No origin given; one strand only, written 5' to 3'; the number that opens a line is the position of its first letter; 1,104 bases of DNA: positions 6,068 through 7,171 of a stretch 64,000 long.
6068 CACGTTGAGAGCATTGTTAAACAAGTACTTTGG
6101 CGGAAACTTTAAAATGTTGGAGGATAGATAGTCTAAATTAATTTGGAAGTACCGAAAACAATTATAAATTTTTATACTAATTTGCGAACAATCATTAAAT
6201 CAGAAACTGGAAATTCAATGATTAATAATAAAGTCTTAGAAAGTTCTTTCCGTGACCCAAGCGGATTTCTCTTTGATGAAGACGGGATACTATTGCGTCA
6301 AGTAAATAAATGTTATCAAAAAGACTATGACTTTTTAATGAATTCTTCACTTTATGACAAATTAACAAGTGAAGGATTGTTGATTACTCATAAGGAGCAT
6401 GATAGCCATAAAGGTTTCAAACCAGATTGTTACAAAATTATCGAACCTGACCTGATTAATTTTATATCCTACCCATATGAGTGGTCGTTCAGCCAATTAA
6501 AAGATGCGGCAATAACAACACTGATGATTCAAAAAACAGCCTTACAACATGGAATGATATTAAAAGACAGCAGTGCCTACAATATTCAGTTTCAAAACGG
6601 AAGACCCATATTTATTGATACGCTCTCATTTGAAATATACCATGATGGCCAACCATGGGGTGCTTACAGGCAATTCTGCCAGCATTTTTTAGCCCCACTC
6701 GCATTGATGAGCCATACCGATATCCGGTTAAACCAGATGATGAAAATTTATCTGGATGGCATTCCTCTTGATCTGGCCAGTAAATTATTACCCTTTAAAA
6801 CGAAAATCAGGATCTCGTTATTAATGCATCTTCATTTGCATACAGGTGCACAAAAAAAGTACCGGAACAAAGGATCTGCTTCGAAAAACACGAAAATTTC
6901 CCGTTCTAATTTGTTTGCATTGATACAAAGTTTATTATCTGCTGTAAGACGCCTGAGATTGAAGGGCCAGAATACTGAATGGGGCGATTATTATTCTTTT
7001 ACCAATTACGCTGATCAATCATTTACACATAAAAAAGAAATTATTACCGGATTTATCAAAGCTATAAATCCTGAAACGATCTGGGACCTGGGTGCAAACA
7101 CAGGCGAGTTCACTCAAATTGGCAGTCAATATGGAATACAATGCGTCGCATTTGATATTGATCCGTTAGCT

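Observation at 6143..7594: Kinase-like N-terminal domain fused to an FkbM-type methyltransferase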

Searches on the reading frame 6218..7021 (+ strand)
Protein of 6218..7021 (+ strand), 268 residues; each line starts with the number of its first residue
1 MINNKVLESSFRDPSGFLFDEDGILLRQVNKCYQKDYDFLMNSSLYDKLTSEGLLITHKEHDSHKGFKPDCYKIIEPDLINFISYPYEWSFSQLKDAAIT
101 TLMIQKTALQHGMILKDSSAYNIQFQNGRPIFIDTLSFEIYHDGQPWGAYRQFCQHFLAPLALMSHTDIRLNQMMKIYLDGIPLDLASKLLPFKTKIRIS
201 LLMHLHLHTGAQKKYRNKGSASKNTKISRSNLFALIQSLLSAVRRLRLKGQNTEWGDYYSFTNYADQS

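Call 47: predict_structure(alignment_id=A3)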
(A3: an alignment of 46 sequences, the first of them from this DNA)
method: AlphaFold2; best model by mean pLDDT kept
length: 268 residues; sequences in the alignment: 46
mean_pLDDT: 91.9   pTM: 0.88
mean pLDDT of the five models: 91.9, 91.2, 91.1, 90.5, 90.5
residues with pLDDT >= 90: 217; 70-90: 25; 50-70: 24; < 50: 2
segments of 3 or more residues with pLDDT < 50: none
pLDDT, mean of each block of 10 residues (from residue 1): 71 90 95 98 98 98 92 96 94 98 99 98 96 97 96 98 96 95 97 97 96 83 82 98 94 63 60
secondary structure, 60 per line:
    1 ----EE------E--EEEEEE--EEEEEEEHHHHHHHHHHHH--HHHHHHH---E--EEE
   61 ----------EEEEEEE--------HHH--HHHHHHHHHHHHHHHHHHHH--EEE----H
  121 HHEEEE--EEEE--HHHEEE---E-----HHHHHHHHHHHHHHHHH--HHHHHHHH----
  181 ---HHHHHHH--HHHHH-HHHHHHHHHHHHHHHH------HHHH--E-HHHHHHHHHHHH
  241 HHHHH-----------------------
elements in order: E16-21 E24-30 H31-42 H45-51 E58-60 E71-77 H91-110 E113-115 E123-126 E129-132 E138-140 H150-166 H169-176 H184-190 H193-197 H199-214 H221-224 H229-245

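Call 49: search_solved_structures(query=A3, max_evalue=10, show_alignments=3)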
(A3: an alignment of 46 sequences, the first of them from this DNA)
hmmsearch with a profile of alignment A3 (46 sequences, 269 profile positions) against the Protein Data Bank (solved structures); distinct sequences matched with E-value up to 10: 1.
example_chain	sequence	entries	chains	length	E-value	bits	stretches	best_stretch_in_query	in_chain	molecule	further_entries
4v61_BN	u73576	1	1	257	2.1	10.9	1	101-136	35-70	Ribosomal Protein L15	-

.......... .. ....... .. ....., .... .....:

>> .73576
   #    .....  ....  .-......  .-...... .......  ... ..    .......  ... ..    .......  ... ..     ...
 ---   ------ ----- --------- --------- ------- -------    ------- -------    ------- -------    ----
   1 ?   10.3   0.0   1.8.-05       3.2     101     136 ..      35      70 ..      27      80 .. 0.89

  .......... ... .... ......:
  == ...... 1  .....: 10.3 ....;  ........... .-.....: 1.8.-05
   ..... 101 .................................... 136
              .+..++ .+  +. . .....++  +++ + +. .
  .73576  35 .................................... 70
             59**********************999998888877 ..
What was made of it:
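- On WbdD family: The N-domain profile finds no WbdD or other kinase by sequence (call 49).
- The domain order is the reverse of WbdD, and the kinase domains show no detectable sequence relationship (call 49).
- Tried and rejected: A profile of 46 N-domains against all PDB sequences gave nothing relevant (best hit E 2.1, ribosomal protein L15; call 49).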

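Call 54: search_protein_families(library=pfam, proteins=[window:6218-7021:+], max_evalue=1)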
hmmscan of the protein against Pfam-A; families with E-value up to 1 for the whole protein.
window:6218-7021:+ (268 aa): 1 family
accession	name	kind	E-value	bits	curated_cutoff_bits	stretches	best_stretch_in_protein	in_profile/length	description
PF02002.24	TFIIE_alpha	-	0.18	12.1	22.9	0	47-96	49-98/105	TFIIE alpha subunit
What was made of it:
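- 6218..6967 (+): Protein-kinase-like domain (residues 1-250). No sequence-level match in PDB or Pfam (calls 49, 54).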

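Call 59: fold_search(model_id=the predicted structure, library=pdb)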
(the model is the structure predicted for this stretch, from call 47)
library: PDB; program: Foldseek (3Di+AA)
matches with E <= 10: 1986; with E <= 0.001: 226
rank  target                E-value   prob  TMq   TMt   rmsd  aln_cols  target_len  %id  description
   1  3sxr_A                1.7e-05  1.00  0.36  0.37  11.2       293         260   12  Crystal structure of BMX non-receptor tyrosine kinase complex with dasatinib (released 2011-09-21)
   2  5wnf_B                3.9e-05  1.00  0.42  0.34  11.2       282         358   11  X-RAY CO-STRUCTURE OF RHO-ASSOCIATED PROTEIN KINASE (ROCK1) WITH A HIGHLY SELECTIVE INHIBITOR (released 2018-08-01)
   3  3kn5_A                8.1e-05  1.00  0.40  0.38  15.5       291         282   12  Crystal structure of the C-terminal kinase domain of msk1 in complex with AMP-PNP (released 2010-04-21)
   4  4y0x                  8.1e-05  1.00  0.32  0.28  11.2       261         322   15  Crystal structure of the S/T protein kinase PknG from Mycobacterium tuberculosis in complex with ADP (released 2015-05-20)
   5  3sxs                  8.5e-05  1.00  0.38  0.39  11.4       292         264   12  Crystal structure of BMX non-receptor tyrosine kinase complexed with PP2 (released 2011-09-21)
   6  3ncz_C                9.0e-05  1.00  0.40  0.30  11.9       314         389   10  X-Ray Co-structure of Rho-Associated Protein Kinase (ROCK1) with a potent 2H-isoquinolin-1-one inhibitor (released 2010-12-08)
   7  5wnh_B                9.6e-05  1.00  0.41  0.33  12.3       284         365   12  X-RAY CO-STRUCTURE OF RHO-ASSOCIATED PROTEIN KINASE (ROCK1) WITH A HIGHLY SELECTIVE INHIBITOR (released 2018-08-01)
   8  5wne_A                1.1e-04  1.00  0.42  0.32  13.1       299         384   11  X-RAY CO-STRUCTURE OF RHO-ASSOCIATED PROTEIN KINASE (ROCK1) WITH A HIGHLY SELECTIVE INHIBITOR (released 2018-08-01)
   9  7jou                  1.1e-04  1.00  0.41  0.31  13.2       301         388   11  CRYSTAL STRUCTURE OF RHO-ASSOCIATED PROTEIN KINASE 1 (ROCK1) IN COMPLEX WITH A PHENYLPYRAZOLE AMIDE INHIBITOR (released 2020-09-02)
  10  3kn6_B                1.2e-04  1.00  0.40  0.38  15.2       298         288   11  Crystal structure of the C-terminal kinase domain of MSK1 (released 2010-04-21)
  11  9hfp                  1.3e-04  1.00  0.43  0.32  12.5       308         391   11  ROCK2 IN COMPLEX WITH CPD7 (released 2025-07-09)
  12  5wne_C                1.3e-04  1.00  0.42  0.32  11.6       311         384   11  X-RAY CO-STRUCTURE OF RHO-ASSOCIATED PROTEIN KINASE (ROCK1) WITH A HIGHLY SELECTIVE INHIBITOR (released 2018-08-01)
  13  6i99_A                1.3e-04  1.00  0.39  0.40  11.1       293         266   13  Bone Marrow Tyrosine Kinase in Chromosome X in complex with a newly designed covalent inhibitor JS24 (released 2020-05-27)
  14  9jcu_C                1.3e-04  1.00  0.40  0.30  12.6       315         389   10  Compound bound to ROCK2 kinase domain (released 2025-09-03)
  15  2zjw                  1.4e-04  1.00  0.38  0.31   4.6       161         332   12  Crystal structure of human CK2 alpha complexed with Ellagic acid (released 2009-03-17)
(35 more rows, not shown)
